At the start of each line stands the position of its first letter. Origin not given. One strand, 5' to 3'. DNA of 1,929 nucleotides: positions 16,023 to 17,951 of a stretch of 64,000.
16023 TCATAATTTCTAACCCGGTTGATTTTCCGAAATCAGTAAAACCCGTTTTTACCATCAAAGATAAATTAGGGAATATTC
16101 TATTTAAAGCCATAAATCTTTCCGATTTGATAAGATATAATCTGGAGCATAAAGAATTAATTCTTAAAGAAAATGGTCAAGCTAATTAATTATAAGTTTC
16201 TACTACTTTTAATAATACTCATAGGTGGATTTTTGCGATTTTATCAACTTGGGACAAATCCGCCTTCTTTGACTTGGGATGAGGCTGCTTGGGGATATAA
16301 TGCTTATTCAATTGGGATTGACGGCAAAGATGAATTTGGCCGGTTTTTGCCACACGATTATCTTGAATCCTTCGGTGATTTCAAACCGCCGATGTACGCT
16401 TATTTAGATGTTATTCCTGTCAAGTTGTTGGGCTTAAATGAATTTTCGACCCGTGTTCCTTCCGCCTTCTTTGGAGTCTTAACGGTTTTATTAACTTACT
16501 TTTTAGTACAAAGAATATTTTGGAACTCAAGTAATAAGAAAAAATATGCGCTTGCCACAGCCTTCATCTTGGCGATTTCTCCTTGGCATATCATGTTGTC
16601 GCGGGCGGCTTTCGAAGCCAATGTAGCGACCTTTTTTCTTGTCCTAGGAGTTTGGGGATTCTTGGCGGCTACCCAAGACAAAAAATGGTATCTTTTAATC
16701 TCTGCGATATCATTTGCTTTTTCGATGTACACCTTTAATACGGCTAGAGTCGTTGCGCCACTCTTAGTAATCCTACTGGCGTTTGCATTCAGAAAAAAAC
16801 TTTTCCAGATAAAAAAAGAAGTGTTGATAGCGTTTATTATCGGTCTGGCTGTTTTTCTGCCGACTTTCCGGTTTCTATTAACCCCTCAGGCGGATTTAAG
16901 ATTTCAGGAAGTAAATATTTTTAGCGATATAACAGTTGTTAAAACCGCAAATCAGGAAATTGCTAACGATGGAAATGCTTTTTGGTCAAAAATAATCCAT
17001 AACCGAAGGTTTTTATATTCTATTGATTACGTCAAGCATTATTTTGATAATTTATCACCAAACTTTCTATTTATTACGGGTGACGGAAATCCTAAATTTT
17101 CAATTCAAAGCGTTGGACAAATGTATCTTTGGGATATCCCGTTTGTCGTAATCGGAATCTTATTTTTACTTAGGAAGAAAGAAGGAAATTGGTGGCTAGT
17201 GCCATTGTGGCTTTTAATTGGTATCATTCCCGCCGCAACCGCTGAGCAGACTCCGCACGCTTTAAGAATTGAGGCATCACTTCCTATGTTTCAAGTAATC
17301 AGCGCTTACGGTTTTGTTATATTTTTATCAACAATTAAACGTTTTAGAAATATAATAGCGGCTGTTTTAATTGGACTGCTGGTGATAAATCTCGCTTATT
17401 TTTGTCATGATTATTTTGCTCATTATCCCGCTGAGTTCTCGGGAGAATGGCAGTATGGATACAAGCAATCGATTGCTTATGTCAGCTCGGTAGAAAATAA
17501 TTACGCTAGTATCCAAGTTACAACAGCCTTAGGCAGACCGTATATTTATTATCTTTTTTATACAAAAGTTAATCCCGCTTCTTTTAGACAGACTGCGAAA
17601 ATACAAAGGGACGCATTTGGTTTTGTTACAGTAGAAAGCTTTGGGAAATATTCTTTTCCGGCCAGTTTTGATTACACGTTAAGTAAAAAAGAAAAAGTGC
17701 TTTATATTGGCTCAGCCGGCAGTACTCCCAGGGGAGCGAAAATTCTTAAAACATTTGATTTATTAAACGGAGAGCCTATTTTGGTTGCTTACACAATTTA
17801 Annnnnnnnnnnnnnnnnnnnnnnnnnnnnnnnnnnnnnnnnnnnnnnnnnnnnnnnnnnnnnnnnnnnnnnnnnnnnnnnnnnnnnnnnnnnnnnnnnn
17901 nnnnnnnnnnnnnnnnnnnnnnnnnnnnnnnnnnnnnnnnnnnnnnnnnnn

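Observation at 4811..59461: Exceptional expansion of lipid-carrier-dependent GT-C-type membrane glycosyltransferases in a single co-directional locus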

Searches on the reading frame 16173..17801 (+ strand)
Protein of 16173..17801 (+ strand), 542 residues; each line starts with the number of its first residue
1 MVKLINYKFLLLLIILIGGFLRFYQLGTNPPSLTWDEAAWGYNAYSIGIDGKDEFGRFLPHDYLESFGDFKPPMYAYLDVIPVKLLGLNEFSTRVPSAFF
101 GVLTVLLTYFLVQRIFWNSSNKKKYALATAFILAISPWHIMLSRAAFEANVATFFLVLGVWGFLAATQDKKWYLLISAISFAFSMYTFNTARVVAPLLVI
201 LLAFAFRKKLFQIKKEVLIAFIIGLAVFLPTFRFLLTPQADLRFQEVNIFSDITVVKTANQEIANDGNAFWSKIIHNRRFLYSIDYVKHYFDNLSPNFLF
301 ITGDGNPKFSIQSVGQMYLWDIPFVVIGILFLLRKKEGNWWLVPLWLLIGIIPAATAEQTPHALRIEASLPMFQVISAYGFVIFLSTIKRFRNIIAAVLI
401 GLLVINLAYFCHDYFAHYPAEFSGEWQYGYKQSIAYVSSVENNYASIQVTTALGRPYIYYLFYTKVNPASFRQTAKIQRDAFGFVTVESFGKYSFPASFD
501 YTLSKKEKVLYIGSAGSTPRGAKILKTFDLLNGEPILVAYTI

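Call 4: search_protein_families(library=pfam, proteins=[window:16173-17801:+], max_evalue=0.01)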
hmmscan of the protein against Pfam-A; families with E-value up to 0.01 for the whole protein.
window:16173-17801:+ (542 aa): 2 families
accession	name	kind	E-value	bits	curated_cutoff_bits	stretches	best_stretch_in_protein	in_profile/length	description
PF13231.12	PMT_2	-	2.6e-15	57.4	26.1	1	71-231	2-157/160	Dolichyl-phosphate-mannose-protein mannosyltransferase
PF02366.24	PMT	-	1.9e-11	44.4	22.7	1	17-228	6-226/245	Dolichyl-phosphate-mannose-protein mannosyltransferase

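Call 81: find_encoding_contigs(protein=window:16173-17801:+, flank=4000, max_places=6)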
Protein window:16173-17801:+ (542 aa): 4 contigs read that carry it; 4 places shown.
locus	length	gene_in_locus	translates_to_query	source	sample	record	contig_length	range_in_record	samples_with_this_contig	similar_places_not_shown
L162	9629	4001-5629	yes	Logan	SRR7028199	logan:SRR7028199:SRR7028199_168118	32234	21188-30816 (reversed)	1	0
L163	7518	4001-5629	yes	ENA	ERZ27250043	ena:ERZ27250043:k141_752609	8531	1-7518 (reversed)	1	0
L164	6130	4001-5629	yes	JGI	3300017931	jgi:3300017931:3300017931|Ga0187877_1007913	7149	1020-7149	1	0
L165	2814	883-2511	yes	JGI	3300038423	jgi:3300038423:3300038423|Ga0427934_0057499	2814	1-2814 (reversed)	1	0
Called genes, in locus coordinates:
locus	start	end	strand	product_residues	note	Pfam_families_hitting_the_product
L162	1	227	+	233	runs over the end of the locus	PF00535:Glycos_transf_2, PF10111:Glyco_tranf_2_2, PF13641:Glyco_tranf_2_3 (weak)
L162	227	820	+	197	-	PF13489:Methyltransf_23, PF13649:Methyltransf_25, PF13847:Methyltransf_31 (weak), PF08241:Methyltransf_11, PF08242:Methyltransf_12 (weak)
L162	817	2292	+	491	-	PF13231:PMT_2 (weak)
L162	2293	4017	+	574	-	PF13231:PMT_2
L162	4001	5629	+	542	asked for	PF02366:PMT, PF13231:PMT_2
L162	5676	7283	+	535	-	PF13231:PMT_2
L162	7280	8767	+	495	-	-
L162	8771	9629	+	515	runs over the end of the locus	PF13231:PMT_2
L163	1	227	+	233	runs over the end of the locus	PF00535:Glycos_transf_2, PF10111:Glyco_tranf_2_2, PF13641:Glyco_tranf_2_3 (weak)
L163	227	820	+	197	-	PF13489:Methyltransf_23, PF13649:Methyltransf_25, PF13847:Methyltransf_31 (weak), PF08241:Methyltransf_11, PF08242:Methyltransf_12 (weak)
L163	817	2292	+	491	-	PF13231:PMT_2 (weak)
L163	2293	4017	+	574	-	PF13231:PMT_2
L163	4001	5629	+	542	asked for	PF02366:PMT, PF13231:PMT_2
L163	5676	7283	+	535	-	PF13231:PMT_2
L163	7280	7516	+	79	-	?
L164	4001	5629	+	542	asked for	PF02366:PMT, PF13231:PMT_2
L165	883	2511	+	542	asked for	PF02366:PMT, PF13231:PMT_2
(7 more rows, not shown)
